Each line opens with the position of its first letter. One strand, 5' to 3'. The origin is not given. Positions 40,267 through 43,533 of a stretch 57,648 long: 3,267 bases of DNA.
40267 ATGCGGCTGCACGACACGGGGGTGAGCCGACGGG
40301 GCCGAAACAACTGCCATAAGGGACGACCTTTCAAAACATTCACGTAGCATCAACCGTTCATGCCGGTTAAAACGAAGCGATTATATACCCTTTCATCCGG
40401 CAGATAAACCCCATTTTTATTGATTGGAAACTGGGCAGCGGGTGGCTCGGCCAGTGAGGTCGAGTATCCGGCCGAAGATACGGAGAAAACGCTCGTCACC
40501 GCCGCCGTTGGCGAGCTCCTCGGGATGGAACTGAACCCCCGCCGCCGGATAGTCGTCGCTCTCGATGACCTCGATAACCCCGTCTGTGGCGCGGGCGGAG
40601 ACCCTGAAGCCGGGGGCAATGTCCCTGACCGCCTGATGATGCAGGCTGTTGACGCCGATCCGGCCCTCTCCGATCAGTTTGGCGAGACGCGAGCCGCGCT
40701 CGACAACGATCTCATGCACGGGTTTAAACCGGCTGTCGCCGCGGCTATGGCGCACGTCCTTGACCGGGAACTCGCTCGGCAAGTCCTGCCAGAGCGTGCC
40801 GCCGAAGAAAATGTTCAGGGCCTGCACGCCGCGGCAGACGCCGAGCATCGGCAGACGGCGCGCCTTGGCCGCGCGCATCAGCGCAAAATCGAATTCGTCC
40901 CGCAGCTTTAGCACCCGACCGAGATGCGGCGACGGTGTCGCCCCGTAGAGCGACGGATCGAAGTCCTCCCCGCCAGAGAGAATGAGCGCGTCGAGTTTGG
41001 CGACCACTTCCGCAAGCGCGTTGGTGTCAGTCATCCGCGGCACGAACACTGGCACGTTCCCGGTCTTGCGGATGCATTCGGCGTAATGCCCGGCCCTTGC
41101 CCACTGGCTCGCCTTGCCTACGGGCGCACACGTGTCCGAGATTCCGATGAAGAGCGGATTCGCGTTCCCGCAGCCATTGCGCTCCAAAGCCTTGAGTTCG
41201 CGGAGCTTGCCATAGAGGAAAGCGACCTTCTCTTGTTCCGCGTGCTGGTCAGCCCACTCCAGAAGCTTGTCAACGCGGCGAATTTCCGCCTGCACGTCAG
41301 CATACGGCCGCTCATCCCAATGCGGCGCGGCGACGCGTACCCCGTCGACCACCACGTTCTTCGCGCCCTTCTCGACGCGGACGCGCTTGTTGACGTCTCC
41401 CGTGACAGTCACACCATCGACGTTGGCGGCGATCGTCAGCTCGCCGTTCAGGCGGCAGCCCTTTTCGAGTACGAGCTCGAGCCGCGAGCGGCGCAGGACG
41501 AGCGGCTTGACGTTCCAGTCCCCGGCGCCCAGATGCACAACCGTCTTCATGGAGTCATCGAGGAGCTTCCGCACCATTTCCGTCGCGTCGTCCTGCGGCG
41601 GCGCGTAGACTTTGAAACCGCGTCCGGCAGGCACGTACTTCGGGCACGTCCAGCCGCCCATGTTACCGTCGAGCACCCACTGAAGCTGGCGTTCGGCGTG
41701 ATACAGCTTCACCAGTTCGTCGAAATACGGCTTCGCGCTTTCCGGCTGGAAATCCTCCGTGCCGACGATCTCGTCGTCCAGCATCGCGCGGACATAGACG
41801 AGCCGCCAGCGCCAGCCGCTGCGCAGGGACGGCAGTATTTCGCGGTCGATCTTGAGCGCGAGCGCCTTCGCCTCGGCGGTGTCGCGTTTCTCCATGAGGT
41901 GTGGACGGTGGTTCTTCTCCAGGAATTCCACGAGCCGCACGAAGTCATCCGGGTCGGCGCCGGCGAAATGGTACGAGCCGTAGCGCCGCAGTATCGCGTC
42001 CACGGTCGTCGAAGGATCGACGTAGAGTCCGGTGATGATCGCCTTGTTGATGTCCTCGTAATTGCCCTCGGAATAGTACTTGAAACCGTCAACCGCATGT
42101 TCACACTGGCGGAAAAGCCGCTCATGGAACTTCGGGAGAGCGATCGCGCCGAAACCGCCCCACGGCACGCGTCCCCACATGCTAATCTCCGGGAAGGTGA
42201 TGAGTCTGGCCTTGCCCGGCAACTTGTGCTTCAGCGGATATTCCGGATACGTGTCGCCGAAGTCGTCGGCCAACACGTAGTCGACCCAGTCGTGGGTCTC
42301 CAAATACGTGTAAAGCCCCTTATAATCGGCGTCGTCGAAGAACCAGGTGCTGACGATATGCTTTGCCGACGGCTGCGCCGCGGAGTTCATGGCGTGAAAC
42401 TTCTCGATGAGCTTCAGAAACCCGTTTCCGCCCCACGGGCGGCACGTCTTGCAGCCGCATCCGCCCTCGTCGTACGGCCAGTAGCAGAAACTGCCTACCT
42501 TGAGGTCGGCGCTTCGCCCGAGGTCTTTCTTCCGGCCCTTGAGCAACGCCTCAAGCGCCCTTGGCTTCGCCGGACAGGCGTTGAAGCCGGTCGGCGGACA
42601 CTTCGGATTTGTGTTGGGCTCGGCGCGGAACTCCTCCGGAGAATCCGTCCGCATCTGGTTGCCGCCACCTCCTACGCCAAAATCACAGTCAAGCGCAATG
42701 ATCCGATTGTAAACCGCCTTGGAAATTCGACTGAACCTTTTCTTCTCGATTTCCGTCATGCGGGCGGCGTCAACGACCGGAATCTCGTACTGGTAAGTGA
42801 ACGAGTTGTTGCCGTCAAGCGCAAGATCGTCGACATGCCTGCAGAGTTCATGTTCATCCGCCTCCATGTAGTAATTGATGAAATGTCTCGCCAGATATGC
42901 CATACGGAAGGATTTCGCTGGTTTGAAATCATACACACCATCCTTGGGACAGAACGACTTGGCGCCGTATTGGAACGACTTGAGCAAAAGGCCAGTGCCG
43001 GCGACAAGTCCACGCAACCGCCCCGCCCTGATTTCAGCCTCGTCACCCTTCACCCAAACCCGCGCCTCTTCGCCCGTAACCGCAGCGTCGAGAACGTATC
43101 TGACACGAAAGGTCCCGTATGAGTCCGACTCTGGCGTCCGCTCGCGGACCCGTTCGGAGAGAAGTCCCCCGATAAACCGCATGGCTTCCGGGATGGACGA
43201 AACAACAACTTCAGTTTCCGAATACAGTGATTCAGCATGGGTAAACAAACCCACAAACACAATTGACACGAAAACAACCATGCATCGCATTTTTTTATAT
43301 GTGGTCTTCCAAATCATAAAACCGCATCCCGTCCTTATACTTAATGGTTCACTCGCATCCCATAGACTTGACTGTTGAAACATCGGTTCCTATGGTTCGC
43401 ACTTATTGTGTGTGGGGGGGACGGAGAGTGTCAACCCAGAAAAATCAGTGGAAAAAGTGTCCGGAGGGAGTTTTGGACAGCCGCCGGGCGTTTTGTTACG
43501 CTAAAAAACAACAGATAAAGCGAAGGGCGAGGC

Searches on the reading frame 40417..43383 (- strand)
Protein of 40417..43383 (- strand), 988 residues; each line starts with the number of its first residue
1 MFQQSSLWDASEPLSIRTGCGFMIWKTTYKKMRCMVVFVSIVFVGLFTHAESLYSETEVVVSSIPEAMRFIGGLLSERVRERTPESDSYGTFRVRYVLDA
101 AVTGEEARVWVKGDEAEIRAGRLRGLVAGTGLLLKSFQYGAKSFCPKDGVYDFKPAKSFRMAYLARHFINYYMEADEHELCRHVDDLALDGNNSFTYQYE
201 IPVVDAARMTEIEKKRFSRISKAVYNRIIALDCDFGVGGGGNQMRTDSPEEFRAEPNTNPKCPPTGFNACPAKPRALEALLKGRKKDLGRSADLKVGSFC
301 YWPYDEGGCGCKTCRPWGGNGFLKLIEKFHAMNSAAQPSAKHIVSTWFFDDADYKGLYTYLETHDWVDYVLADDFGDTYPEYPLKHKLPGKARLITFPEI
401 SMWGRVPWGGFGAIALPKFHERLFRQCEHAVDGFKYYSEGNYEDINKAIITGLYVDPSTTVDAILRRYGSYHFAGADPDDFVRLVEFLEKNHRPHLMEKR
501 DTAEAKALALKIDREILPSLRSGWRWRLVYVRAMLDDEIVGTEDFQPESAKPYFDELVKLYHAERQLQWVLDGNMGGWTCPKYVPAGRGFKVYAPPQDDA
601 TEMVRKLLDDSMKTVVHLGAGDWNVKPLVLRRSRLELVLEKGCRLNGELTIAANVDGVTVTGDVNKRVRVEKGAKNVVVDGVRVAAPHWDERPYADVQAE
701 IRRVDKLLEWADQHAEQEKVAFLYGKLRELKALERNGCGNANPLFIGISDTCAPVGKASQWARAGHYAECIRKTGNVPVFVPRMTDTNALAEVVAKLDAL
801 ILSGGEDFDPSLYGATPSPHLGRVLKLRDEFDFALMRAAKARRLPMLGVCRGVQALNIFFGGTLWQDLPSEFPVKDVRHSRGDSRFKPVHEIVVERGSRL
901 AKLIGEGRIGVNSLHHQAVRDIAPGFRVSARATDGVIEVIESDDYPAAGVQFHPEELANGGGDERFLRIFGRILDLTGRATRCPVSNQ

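Call 86: search_protein_families(library=pfam, proteins=[window:40417-43383:-], max_evalue=0.000001)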
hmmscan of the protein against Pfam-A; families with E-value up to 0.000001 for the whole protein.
window:40417-43383:- (988 aa): 2 families
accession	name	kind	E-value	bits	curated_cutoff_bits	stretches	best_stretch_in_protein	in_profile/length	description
PF07722.19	Peptidase_C26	-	1.1e-57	195.8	20.5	1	759-955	21-219/219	Peptidase C26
PF00117.34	GATase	-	2.9e-13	50.4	22.8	1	832-962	61-179/190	Glutamine amidotransferase class-I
